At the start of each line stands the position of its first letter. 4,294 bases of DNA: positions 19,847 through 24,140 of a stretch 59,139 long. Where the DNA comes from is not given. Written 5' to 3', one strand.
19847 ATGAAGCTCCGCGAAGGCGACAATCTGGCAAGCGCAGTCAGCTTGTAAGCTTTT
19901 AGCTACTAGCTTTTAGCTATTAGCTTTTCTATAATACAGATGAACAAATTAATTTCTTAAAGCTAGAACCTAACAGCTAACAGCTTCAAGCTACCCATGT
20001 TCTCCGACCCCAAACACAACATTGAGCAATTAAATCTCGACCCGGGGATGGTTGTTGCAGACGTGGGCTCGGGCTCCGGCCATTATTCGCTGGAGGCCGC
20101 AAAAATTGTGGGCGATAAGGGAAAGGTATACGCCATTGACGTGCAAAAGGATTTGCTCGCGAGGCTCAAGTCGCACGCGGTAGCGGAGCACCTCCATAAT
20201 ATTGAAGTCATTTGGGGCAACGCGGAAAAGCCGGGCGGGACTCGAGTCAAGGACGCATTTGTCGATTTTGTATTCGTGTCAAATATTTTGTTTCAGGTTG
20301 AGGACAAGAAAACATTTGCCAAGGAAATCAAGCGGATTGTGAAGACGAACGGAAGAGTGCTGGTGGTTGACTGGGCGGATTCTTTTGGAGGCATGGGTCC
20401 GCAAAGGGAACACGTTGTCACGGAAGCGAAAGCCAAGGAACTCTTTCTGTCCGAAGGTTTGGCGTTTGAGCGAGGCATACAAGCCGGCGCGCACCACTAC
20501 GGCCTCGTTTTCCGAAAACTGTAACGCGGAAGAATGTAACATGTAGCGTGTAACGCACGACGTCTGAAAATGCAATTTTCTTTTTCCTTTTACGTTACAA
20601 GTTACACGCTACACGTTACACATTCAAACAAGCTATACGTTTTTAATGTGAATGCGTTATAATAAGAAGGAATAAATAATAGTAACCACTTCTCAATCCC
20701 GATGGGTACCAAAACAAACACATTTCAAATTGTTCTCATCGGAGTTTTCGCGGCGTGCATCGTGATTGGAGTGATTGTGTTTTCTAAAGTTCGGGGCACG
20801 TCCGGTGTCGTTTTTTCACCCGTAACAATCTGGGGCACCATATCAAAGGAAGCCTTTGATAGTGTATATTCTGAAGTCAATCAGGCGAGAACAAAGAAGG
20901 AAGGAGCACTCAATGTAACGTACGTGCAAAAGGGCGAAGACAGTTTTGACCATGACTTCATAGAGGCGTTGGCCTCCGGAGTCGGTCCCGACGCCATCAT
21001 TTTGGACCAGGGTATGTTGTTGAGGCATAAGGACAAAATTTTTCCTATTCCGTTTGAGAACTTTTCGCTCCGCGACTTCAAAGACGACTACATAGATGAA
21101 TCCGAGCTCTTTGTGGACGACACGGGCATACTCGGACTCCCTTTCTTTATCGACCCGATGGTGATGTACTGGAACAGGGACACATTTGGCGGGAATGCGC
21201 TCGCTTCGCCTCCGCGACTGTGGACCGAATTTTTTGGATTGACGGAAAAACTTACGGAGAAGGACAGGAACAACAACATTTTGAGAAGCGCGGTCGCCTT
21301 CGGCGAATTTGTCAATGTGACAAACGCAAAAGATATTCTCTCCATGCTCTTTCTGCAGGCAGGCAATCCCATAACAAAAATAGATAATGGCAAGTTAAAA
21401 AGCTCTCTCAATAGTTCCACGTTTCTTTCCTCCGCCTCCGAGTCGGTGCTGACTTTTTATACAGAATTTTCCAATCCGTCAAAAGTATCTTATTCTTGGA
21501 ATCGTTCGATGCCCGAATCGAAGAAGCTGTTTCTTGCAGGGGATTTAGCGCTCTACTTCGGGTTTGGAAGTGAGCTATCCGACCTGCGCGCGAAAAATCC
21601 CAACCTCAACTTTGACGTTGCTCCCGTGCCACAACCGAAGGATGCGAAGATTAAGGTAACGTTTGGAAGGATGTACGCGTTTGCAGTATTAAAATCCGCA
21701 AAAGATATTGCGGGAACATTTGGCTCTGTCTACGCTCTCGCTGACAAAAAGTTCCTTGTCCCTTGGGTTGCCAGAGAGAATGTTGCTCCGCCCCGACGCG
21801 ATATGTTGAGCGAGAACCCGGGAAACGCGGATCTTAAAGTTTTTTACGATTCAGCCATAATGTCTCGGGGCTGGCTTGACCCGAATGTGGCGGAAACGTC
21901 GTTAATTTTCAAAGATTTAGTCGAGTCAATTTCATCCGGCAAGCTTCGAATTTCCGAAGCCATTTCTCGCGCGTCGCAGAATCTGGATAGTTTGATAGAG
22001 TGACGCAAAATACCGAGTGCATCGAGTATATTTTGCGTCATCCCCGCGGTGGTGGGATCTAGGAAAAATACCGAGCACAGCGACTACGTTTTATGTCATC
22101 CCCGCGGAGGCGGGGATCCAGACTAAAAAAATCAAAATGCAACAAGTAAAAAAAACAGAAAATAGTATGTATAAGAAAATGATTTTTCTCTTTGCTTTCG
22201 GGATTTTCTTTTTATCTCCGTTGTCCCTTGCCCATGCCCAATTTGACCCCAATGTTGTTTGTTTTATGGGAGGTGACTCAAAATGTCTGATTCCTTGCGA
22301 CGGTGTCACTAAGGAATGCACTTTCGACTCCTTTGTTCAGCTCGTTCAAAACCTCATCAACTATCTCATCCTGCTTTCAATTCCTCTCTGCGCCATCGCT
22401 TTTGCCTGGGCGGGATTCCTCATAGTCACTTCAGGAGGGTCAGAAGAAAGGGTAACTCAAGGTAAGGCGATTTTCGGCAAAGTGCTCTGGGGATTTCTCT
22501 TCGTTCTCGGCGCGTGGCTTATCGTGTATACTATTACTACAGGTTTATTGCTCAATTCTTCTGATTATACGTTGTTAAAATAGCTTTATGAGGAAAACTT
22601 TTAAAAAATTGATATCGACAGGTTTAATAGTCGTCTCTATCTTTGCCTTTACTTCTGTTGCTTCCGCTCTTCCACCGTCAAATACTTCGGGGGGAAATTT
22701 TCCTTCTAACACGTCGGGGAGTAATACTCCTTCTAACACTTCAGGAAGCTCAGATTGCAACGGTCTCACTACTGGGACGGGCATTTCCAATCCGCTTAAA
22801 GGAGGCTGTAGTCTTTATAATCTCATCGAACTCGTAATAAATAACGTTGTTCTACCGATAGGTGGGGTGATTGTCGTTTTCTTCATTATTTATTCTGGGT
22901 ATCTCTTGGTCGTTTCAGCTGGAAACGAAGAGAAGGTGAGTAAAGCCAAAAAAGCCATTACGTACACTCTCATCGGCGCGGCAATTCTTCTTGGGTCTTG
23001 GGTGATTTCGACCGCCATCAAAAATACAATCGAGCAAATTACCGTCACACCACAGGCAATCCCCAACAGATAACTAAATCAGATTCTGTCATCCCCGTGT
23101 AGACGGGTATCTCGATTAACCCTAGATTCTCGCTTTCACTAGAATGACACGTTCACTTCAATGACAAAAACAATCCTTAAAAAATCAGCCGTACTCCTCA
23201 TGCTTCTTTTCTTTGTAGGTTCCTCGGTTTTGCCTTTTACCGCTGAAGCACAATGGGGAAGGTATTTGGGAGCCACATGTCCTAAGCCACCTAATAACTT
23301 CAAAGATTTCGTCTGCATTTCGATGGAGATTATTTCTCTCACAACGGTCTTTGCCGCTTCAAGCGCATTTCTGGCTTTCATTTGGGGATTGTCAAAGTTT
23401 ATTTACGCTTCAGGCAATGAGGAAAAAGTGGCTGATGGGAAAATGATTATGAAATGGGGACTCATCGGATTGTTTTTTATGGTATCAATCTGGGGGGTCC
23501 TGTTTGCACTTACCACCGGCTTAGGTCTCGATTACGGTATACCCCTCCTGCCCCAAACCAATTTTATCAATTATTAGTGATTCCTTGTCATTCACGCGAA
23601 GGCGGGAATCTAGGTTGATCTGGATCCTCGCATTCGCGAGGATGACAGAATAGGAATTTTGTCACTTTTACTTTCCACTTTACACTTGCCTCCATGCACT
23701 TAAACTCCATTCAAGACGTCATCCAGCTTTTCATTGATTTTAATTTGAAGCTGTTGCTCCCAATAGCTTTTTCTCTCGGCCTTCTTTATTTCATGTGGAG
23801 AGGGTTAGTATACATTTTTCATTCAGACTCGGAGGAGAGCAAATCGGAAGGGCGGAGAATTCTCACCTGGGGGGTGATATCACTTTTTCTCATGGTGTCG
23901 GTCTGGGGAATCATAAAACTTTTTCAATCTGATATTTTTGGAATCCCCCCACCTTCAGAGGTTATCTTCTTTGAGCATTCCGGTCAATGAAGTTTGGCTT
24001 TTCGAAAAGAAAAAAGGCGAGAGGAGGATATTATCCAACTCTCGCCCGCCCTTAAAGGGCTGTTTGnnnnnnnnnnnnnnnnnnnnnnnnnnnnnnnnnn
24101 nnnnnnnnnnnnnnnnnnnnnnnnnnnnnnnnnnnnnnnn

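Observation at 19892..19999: Intergenic spacers are built from polar 7-nt (AGCT-core) tandem arrays: T-rich form fused to stop codons, A-rich form abutting start codons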

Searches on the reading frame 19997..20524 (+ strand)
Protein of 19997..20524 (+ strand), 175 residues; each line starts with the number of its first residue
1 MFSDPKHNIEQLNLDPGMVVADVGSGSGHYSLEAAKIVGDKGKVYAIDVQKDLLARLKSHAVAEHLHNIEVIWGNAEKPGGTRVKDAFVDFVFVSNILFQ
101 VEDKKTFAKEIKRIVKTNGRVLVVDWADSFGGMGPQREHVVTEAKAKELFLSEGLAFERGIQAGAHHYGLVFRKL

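Call 14: find_encoding_contigs(protein=window:19997-20524:+, flank=3000, max_places=10)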
Protein window:19997-20524:+ (175 aa): 1 contig read that carries it; 1 place shown.
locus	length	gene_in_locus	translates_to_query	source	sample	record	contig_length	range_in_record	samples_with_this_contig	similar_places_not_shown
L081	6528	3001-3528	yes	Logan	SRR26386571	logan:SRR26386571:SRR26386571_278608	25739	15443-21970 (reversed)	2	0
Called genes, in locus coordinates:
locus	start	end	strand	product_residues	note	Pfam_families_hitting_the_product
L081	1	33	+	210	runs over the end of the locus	PF13483:Lactamase_B_3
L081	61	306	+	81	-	-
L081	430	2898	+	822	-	PF00521:DNA_topoisoIV, PF03989:DNA_gyraseA_C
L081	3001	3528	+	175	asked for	PF01135:PCMT, PF01209:Ubie_methyltran, PF01269:Fibrillarin, PF01728:FtsJ (weak), PF13489:Methyltransf_23 (weak), PF13847:Methyltransf_31, PF08241:Methyltransf_11, PF13649:Methyltransf_25, +2 more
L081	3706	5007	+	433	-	PF01547:SBP_bac_1, PF13416:SBP_bac_8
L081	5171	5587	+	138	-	PF18895:T4SS_pilin (weak)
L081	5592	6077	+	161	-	PF18895:T4SS_pilin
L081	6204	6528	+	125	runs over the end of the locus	PF18895:T4SS_pilin (weak)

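Call 31: search_protein_families(library=pfam, proteins=[window:19997-20524:+])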
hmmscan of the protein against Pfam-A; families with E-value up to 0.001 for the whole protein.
window:19997-20524:+ (175 aa): 15 families
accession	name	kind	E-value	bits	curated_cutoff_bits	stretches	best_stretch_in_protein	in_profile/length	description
PF13847.12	Methyltransf_31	-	1.2e-17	64.4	27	1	15-132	2-114/145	Methyltransferase domain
PF08241.18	Methyltransf_11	-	9.6e-15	55.4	21.2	1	22-122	2-94/95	Methyltransferase domain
PF13649.12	Methyltransf_25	-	1.9e-13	51.4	27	1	20-119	1-97/97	Methyltransferase domain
PF01209.24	Ubie_methyltran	-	1.1e-12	48.3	20.1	1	15-126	46-154/233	ubiE/COQ5 methyltransferase family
PF01269.23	Fibrillarin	-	1.6e-08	34.4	27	1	8-132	63-183/227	Fibrillarin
PF01135.25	PCMT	-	1.7e-08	34.9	20.3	1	9-76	66-133/210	Protein-L-isoaspartate(D-aspartate) O-methyltransferase (PCMT)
PF13489.12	Methyltransf_23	-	2.9e-06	27.5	27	1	6-139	10-124/164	Methyltransferase domain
PF08242.18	Methyltransf_12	-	3.5e-06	28.1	30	1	22-121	2-98/98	Methyltransferase domain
PF02390.23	Methyltransf_4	-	9.2e-06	25.7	24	1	18-78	3-62/173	Putative methyltransferase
PF01728.25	FtsJ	-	1.7e-05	25.2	24.1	1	10-59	14-63/181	FtsJ-like methyltransferase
PF00398.26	RrnaAD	-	0.0001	22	24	1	9-77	23-86/263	Ribosomal RNA adenine dimethylase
PF06325.19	PrmA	-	0.0002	21.4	22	1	15-122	160-257/296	Ribosomal protein L11 methyltransferase (PrmA)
PF05175.20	MTS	-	0.00071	19.7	23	1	11-123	26-138/170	Methyltransferase small domain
PF02353.26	CMAS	-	0.00073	19.4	27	0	6-123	52-164/273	Mycolic acid cyclopropane synthetase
PF08704.16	GCD14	-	0.00085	19.5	26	0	9-52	33-76/247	tRNA methyltransferase complex GCD14 subunit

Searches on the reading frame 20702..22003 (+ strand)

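Call 31: search_protein_families(library=pfam, proteins=[window:20702-22003:+])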
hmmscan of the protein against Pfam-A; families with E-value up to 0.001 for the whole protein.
window:20702-22003:+ (433 aa): 2 families
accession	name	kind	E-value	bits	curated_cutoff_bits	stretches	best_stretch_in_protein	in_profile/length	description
PF01547.30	SBP_bac_1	-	4.1e-14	53.7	26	1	64-338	18-292/307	Bacterial extracellular solute-binding protein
PF13416.11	SBP_bac_8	-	1e-09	39.1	27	1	84-334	26-230/279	Bacterial extracellular solute-binding protein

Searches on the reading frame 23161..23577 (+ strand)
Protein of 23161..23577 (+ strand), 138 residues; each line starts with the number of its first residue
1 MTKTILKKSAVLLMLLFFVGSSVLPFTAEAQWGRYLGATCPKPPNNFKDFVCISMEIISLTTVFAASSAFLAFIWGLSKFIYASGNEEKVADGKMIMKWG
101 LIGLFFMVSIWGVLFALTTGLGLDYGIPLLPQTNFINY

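Call 31: search_protein_families(library=pfam, proteins=[window:23161-23577:+])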
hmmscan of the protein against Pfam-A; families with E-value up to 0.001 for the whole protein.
window:23161-23577:+ (138 aa): 1 family
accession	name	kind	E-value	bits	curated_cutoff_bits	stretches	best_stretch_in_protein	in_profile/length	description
PF18895.5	T4SS_pilin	-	7.7e-07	29.5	26.6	1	69-114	24-68/71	Type IV secretion system pilin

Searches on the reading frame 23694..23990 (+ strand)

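Call 30: search_protein_families(library=pfam, proteins=[window:23694-23990:+])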
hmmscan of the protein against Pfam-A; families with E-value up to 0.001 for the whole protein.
window:23694-23990:+ (98 aa): 1 family
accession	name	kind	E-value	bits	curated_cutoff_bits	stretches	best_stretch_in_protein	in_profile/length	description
PF18895.5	T4SS_pilin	-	2.2e-09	37.7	26.6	1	10-77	5-71/71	Type IV secretion system pilin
